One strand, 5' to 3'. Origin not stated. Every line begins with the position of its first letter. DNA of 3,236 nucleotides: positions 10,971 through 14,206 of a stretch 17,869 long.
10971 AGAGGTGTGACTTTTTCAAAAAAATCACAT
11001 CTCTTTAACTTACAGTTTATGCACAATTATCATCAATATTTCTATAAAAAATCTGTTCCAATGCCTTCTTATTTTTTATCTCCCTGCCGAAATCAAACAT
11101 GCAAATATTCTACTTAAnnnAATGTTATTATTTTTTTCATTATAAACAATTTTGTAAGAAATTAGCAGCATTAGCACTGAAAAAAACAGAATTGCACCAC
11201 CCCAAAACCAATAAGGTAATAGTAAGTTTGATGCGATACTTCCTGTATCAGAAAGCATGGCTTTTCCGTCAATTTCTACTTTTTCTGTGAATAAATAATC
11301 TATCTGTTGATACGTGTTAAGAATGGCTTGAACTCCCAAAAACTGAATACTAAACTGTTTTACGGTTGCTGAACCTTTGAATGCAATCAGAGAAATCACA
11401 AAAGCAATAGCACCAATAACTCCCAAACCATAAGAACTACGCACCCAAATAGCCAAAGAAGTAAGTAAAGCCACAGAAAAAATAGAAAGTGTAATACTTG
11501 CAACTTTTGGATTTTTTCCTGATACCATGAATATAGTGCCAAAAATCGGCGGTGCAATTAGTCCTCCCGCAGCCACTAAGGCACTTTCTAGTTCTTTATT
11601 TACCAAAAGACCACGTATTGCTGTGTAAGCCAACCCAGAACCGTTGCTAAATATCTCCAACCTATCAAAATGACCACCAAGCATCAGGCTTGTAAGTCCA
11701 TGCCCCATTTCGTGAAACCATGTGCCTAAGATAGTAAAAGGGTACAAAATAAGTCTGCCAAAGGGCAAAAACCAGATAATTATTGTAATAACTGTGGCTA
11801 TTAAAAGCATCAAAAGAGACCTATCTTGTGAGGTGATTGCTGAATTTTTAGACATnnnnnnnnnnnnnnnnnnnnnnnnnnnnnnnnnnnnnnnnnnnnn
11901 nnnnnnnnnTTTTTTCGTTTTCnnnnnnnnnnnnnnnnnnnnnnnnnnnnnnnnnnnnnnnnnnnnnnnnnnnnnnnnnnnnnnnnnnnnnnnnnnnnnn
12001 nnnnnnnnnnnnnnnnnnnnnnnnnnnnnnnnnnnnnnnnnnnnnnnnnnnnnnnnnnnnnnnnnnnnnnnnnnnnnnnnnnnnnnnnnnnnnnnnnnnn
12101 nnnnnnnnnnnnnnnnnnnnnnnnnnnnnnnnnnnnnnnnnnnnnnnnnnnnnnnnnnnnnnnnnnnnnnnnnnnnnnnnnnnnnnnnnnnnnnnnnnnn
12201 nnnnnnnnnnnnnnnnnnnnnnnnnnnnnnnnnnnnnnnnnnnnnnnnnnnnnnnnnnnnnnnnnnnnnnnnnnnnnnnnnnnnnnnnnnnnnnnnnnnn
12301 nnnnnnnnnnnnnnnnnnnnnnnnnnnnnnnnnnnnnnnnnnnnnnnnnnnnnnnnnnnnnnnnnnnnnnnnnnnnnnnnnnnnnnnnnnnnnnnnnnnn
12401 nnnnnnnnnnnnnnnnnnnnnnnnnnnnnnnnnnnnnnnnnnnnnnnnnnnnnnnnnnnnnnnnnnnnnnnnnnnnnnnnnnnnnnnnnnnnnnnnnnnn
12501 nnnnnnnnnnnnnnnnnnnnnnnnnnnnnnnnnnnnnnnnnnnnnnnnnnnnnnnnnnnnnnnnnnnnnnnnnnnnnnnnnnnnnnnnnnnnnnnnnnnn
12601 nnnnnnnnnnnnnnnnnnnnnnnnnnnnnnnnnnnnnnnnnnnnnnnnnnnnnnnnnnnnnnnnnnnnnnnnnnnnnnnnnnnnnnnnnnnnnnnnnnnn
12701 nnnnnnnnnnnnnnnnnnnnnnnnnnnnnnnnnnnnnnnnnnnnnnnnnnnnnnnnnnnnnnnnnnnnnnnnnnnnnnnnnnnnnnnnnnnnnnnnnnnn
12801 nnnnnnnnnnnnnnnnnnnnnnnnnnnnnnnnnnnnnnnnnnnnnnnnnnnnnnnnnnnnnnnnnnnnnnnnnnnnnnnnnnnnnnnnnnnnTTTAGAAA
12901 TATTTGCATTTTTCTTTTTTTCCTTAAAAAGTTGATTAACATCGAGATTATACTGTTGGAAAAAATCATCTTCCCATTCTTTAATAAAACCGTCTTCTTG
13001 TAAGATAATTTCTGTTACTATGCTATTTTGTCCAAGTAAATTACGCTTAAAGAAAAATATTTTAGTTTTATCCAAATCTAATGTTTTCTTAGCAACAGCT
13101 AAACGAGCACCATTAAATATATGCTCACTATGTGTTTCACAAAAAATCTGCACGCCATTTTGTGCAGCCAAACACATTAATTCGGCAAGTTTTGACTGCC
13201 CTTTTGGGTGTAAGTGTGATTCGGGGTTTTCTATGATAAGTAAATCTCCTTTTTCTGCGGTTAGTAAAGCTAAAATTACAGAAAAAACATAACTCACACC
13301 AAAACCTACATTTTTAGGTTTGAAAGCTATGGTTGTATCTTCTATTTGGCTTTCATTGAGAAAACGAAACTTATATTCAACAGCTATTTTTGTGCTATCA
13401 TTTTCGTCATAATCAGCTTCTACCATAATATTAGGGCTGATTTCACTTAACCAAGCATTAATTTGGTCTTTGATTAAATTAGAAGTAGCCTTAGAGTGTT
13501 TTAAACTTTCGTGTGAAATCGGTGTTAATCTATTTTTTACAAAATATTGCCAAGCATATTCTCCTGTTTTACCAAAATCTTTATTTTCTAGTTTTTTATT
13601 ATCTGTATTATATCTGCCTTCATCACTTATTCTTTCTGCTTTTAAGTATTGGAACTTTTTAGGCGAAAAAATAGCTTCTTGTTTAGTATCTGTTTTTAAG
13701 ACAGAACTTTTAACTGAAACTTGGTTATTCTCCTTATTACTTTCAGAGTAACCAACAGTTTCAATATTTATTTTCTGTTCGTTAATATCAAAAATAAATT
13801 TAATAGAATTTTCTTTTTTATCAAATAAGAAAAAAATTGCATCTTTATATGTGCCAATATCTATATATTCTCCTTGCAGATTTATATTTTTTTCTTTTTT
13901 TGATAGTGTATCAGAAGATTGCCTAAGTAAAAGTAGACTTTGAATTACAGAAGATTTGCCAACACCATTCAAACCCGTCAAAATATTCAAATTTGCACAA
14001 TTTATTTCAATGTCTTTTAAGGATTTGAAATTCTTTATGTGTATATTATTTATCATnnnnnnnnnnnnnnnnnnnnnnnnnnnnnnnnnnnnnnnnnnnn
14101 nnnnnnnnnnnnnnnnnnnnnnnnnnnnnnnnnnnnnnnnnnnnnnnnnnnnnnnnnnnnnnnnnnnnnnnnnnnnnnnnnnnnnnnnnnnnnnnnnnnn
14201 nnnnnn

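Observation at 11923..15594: Three-gene overlapping operon: TRD-DUF262 fusion + AAA_21/ABC ATPase + unknown protein, a candidate novel defense system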

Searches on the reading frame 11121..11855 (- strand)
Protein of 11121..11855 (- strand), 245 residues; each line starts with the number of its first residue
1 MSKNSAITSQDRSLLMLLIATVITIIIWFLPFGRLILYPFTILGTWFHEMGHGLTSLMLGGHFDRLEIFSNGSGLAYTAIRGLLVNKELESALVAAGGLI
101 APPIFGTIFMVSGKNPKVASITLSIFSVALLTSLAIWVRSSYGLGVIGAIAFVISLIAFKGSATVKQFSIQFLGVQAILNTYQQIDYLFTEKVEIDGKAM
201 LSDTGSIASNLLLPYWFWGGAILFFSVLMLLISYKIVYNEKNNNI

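Call 31: find_related_loci(query=window:11121-11855:-, collection=genome_contigs, flank=8000)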
Query window:11121-11855:- (245 aa) in genome_contigs; peptide patterns used: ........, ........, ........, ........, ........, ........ (x = any residue, [..] = any of these).
600 stretches matched a pattern (row limit reached: there are more); 439 encode a relative of the query (tblastn E <= 1e-3); the best 80 are kept; 80 distinct loci.
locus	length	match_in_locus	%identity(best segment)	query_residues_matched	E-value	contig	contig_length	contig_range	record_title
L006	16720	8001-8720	49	2-244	5e-71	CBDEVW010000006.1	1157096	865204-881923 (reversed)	MAG: Cyclobacteriaceae bacterium isolate 47082f9d-df4c-4b84-91b1-0d2280528cb7 genome assembly, contig: contig_6, whole g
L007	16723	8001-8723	47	1-242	4e-69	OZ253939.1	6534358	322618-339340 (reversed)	MAG: Cyclobacteriaceae bacterium isolate eee96a46-ca30-49ea-ac7f-a37d19bfbf08 genome assembly, chromosome: 1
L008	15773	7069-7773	47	2-241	5e-67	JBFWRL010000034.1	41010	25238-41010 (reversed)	MAG: Candidatus Sericytochromatia bacterium isolate CA_2019_TPBF_205 NODE_5718_length_41010_cov_4.365702_TPBF, whole gen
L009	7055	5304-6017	44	1-243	2e-66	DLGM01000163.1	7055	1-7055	MAG TPA_asm: Cyanobacteria bacterium UBA7694 UBA7694_contig_22248, whole genome shotgun sequence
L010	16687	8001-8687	48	4-236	1e-65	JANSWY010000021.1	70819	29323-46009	MAG: bacterium isolate bin.11 k141_884596_length_70819_cov_11.0000, whole genome shotgun sequence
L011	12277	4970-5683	48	1-240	2e-65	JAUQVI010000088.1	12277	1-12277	MAG: Thermostichus sp. DG02_5_bins_236 NODE_14128_length_12277_cov_6.298354, whole genome shotgun sequence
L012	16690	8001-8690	46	8-245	4e-65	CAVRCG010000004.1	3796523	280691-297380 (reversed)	MAG: uncultured Cytophagales bacterium isolate MFD03250.bin.2.105 genome assembly, contig: contig_5879, whole genome sho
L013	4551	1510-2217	43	1-241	3e-64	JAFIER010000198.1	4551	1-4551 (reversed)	MAG: Bernardetiaceae bacterium isolate coassembly_bin.30 k141_150219, whole genome shotgun sequence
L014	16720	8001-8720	48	2-242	1e-63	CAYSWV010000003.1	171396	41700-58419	MAG TPA_asm: uncultured bacterium isolate SRP128890_co1_206 genome assembly, contig: NODE_88_length_171396_cov_9.201627,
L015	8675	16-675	50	17-241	4e-63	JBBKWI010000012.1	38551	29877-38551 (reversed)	MAG: Candidatus Sericytochromatia bacterium isolate metabat_bins.305 k119_1931959, whole genome shotgun sequence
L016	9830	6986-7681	46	2-242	6e-63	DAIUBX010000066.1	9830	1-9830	MAG TPA_asm: Bernardetia sp. isolate CTOTU7301 NODE_9760_length_9830_cov_3.571151, whole genome shotgun sequence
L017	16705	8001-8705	47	8-240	1e-62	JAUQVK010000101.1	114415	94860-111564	MAG: Thermostichus sp. DRC_bins_24 NODE_97_length_114415_cov_3.33367, whole genome shotgun sequence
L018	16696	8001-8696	51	4-239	3e-62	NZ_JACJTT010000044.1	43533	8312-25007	Richelia sinica FACHB-800 contig44, whole genome shotgun sequence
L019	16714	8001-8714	44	3-242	4e-62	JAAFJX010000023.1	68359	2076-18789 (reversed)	MAG: Cytophagales bacterium isolate bin21.maxbin.ball.014 WN_Cytophagales_2_scaffold_30, whole genome shotgun sequence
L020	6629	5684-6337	48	17-236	7e-62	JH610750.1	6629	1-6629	MAG: Prochloron didemni P4-Papua_New_Guinea genomic scaffold Scf_contig00534, whole genome shotgun sequence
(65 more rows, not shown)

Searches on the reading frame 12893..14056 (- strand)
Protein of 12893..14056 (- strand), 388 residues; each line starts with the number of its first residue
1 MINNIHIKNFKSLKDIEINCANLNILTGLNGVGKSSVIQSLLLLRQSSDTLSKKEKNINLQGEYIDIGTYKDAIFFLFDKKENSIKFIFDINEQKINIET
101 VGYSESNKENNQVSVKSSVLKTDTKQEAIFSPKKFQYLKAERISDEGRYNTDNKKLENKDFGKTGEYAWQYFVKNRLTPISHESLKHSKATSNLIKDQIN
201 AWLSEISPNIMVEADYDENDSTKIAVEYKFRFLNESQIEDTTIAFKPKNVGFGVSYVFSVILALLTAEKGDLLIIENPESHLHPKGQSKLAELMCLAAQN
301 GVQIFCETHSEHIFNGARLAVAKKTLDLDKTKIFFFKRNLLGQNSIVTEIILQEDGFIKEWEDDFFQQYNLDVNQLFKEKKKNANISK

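Call 5: search_protein_families(library=padloc, proteins=[window:12893-14056:-], max_evalue=0.01)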
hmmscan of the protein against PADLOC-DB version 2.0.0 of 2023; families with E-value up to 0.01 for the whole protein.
window:12893-14056:- (388 aa): 93 families (the best 25 are shown)
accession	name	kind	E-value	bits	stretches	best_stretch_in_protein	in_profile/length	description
PDLC03878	NsnB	-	1.3e-101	338.9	1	1-378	1-344/345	-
PDLC04148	HEC-03B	-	1.1e-35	121.6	2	248-368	317-436/458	-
PDLC02979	AriA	-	2.2e-28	98.1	1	1-313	1-372/373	-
PDLC02980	AriA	-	6.1e-23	80.2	1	23-313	1-302/304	-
PDLC04707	PDC-M55A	-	4.2e-22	76.7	2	237-379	266-412/421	-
PDLC02336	AbiLi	-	6.2e-20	70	1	1-336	1-312/340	AbiLi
PDLC04176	HEC-01A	-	2.2e-19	68.1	2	195-314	209-321/371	-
PDLC00096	GajA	-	3.8e-19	66.8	2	188-319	209-342/630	AAA ATPase domain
PDLC04175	HEC-01A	-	5.2e-17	59.9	1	2-315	6-313/363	-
PDLC04178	HEC-01A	-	1.3e-16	58.6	2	2-47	9-54/399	-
PDLC04611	PDC-M38A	-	1.4e-16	59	1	1-314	1-330/383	-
PDLC04135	mad3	-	1.5e-16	58.9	2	2-165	2-175/374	mads_3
PDLC04144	HEC-01B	-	7.6e-15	52.9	2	248-321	275-348/395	-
PDLC04182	HEC-01A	-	1.2e-14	52.1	2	253-315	289-352/406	-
PDLC02358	Old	-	1.5e-14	51.8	2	2-114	4-117/578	Old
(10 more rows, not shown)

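Call 6: search_protein_families(library=pfam, proteins=[window:12893-14056:-], max_evalue=0.1)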
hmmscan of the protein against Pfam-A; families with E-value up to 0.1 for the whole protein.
window:12893-14056:- (388 aa): 10 families
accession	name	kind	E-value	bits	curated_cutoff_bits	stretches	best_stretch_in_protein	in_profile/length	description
PF13175.12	AAA_15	-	3.3e-26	93.2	32.1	2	132-313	198-373/374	AAA ATPase domain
PF13304.12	AAA_21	-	1.6e-24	88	27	1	23-313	1-302/304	AAA domain, putative AbiEii toxin, Type IV TA system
PF02463.25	SMC_N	-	8.1e-09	35.7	40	1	1-107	1-108/220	RecF/RecN/SMC N terminal domain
PF13476.12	AAA_23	-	2.5e-07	32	27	1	5-200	2-178/201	AAA domain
PF11398.14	DUF2813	-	0.00017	21.5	21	1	2-293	3-307/372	Protein of unknown function (DUF2813)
PF12476.13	DUF3696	-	0.00031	21.3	22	1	329-376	4-52/52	Protein of unknown function (DUF3696)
PF13555.12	AAA_29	-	0.0062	16.7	27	1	9-41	11-42/61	P-loop containing region of AAA domain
PF00005.33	ABC_tran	-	0.036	15.1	25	0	17-60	7-51/137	ABC transporter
PF11432.13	DUF3197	-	0.089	13.2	27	0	263-308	34-79/113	Protein of unknown function (DUF3197)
PF03193.22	RsgA_GTPase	-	0.096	12.9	30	0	14-43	98-128/174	RsgA GTPase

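Call 7: search_protein_families(library=ncbifam, proteins=[window:12893-14056:-], max_evalue=0.1)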
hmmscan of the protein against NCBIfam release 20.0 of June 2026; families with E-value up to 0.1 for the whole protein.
window:12893-14056:- (388 aa): 24 families
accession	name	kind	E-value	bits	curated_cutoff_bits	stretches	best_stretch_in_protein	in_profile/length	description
NF047739.1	antiphage_MADS3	equivalog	7.1e-12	45.2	420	2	1-106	1-104/427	methylation-associated defense system AAA family ATPase MAD3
TIGR00611.2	recf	equivalog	2.4e-07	30.2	172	1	2-64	1-65/339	DNA replication/repair protein RecF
NF047930.1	ABC_ATP_B6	equivalog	0.00011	20.9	670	1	252-324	139-211/510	putative B6 ABC transporter ATP-binding protein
NF040873.1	AztA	equivalog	0.00012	21.8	220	0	261-315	129-183/191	zinc ABC transporter ATP-binding protein AztA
TIGR03740.1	galliderm_ABC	subfamily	0.00013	21.7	309.75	1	248-309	123-182/223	lantibiotic protection ABC transporter ATP-binding subunit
TIGR01166.1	cbiO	subfamily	0.00021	20.8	211.8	1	263-310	139-186/190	cobalt ABC transporter, ATP-binding protein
TIGR04521.1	ECF_ATPase_2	equivalog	0.00029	20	330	0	260-313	153-208/279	energy-coupling factor transporter ATPase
NF053563.1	Rkd4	equivalog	0.00036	18.8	860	1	2-41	3-43/747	arcadin-4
TIGR02673.1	FtsE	equivalog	0.00063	19.5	264.85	0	267-317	153-203/214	cell division ATP-binding protein FtsE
NF010068.0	PRK13548.1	equivalog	0.00077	18.6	261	1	15-92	25-97/261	heme ABC transporter ATP-binding protein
TIGR00634.1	recN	equivalog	0.00077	18.5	407.85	1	1-44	1-45/563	DNA repair protein RecN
TIGR02982.1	heterocyst_DevA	subfamily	0.0017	18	295.8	0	209-317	102-208/220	ABC exporter ATP-binding subunit, DevA family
NF002572.0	PRK02224.1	equivalog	0.0024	16.2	1087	1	2-43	3-45/888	DNA double-strand break repair ATPase Rad50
NF053840.1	MnTportMntADein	equivalog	0.0065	16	400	0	16-48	22-54/240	manganese ABC transporter ATP-binding protein MntA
NF010063.0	PRK13541.1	equivalog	0.0081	16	200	0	260-318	132-190/195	cytochrome c biogenesis protein CcmA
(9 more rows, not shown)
